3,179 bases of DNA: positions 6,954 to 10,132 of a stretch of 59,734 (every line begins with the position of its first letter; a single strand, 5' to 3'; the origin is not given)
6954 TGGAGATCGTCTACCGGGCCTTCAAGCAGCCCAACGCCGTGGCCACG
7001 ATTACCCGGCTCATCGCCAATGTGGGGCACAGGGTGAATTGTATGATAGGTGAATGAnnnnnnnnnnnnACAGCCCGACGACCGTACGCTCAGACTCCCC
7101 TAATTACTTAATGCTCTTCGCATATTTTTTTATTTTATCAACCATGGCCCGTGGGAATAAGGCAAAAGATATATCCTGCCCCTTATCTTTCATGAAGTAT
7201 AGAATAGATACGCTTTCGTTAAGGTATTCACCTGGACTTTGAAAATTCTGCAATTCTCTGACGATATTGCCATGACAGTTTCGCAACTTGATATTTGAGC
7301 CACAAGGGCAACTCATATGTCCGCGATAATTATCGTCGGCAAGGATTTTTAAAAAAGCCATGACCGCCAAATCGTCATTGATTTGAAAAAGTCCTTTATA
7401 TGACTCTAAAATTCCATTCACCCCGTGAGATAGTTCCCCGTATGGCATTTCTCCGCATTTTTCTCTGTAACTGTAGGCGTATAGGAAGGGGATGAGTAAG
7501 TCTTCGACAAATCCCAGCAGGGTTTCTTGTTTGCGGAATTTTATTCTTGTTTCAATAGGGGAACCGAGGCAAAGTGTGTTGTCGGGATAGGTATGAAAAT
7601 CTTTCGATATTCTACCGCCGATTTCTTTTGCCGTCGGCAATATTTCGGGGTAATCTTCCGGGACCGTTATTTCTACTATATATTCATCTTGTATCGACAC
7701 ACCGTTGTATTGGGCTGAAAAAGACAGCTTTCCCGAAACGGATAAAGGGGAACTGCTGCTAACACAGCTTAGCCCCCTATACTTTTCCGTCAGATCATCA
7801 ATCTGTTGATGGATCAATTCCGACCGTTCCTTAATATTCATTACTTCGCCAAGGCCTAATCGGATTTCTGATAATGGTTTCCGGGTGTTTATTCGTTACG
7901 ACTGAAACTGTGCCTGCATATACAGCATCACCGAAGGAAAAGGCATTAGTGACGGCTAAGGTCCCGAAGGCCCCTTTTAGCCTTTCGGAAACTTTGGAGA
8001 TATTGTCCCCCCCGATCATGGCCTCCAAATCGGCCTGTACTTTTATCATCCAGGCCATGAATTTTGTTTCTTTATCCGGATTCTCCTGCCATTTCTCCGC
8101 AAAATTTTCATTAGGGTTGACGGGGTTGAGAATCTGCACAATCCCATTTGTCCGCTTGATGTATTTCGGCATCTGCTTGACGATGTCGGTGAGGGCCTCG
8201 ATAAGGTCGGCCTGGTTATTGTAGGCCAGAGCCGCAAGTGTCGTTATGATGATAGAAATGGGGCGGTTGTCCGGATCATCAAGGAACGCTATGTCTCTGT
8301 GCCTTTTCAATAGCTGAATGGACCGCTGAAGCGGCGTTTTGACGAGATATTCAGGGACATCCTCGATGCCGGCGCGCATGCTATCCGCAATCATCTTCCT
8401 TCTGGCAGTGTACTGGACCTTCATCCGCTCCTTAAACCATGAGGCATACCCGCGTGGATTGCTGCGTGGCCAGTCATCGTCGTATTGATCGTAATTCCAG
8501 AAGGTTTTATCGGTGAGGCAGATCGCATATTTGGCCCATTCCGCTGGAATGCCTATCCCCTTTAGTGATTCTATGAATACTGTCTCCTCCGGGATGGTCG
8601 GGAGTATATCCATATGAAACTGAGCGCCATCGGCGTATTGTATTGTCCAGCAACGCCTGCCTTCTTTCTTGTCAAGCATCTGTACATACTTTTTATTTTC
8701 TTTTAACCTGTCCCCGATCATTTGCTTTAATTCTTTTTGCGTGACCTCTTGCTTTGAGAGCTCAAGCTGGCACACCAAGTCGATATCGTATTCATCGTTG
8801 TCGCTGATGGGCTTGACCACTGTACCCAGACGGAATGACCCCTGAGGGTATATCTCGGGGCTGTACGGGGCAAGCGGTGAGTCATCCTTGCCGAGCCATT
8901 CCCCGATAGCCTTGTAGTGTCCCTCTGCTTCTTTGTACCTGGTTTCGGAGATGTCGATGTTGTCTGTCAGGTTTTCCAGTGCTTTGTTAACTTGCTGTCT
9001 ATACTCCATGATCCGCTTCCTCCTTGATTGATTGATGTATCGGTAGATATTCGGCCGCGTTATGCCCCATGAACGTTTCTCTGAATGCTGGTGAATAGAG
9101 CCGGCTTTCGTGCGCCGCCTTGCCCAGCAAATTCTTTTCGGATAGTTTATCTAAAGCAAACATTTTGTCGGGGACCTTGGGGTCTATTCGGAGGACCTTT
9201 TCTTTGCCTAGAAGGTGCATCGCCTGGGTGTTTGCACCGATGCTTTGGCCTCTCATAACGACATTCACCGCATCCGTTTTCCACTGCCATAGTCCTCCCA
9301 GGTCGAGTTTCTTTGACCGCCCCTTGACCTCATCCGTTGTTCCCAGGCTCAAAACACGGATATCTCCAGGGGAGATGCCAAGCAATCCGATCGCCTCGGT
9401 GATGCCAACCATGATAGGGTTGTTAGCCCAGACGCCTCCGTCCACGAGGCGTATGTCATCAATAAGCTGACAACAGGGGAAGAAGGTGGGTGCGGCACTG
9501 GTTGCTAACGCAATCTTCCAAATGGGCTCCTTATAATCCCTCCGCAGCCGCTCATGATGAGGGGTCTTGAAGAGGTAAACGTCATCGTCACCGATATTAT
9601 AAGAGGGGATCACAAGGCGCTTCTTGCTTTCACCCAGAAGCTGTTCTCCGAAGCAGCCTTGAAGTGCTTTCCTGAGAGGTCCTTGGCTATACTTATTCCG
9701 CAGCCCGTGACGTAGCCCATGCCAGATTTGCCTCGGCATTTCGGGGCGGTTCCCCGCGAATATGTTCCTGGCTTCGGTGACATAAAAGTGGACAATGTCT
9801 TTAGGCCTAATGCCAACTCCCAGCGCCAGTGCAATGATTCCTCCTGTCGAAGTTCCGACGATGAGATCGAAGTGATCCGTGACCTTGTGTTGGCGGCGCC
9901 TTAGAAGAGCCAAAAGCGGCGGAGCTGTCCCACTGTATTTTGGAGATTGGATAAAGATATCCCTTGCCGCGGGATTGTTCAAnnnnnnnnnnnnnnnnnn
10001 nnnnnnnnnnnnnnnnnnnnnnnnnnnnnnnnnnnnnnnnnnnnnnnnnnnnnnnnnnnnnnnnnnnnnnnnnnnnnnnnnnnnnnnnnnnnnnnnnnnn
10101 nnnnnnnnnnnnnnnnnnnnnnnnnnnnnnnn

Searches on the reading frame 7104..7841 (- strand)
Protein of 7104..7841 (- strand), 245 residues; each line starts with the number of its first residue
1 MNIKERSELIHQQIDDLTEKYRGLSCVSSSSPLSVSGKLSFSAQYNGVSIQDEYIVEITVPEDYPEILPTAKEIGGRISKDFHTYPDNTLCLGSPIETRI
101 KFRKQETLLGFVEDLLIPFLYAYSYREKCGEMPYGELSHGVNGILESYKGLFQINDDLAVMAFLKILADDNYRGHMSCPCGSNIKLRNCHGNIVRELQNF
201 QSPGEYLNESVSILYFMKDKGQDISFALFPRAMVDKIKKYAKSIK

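Call 73: search_protein_families(library=pfam, proteins=[window:7104-7841:-], max_evalue=0.001)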
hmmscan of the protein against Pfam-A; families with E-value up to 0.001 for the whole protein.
window:7104-7841:- (245 aa): 1 family
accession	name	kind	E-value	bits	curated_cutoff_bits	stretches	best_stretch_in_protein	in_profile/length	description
PF02810.21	SEC-C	-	0.00042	20.5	20.4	1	178-192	5-19/19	SEC-C motif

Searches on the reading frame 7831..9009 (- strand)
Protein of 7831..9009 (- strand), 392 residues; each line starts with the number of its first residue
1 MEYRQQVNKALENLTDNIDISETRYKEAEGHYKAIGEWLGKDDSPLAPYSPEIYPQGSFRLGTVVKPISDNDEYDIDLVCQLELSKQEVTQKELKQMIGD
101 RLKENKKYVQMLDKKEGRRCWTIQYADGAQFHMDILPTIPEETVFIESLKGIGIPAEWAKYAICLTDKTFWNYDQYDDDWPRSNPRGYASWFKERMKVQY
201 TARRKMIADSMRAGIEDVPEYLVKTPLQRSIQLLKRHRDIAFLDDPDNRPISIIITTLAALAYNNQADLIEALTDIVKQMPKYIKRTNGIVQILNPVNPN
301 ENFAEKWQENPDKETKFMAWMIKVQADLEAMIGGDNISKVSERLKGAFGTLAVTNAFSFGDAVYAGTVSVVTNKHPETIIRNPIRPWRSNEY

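Call 73: search_protein_families(library=pfam, proteins=[window:7831-9009:-], max_evalue=0.001)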
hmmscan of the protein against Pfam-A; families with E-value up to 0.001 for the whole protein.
window:7831-9009:- (392 aa): 2 families
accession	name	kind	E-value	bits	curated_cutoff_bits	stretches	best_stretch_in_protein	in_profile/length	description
PF18144.7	SMODS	-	3e-14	54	26.5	1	7-142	3-134/164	Second Messenger Oligonucleotide or Dinucleotide Synthetase domain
PF21654.3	DncV-like_NTFase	-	2.6e-12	47.9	24.9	1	51-135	1-87/90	Cyclic GMP-AMP synthase DncV-like, nucleotidyltransferase domain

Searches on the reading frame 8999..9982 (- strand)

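Call 73: search_protein_families(library=pfam, proteins=[window:8999-9982:-], max_evalue=0.001)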
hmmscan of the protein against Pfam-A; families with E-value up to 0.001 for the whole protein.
window:8999-9982:- (327 aa): 1 family
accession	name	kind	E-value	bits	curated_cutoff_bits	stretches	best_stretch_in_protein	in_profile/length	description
PF01734.28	Patatin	-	6.6e-24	85.6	27.7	1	31-192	21-189/191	Patatin-like phospholipase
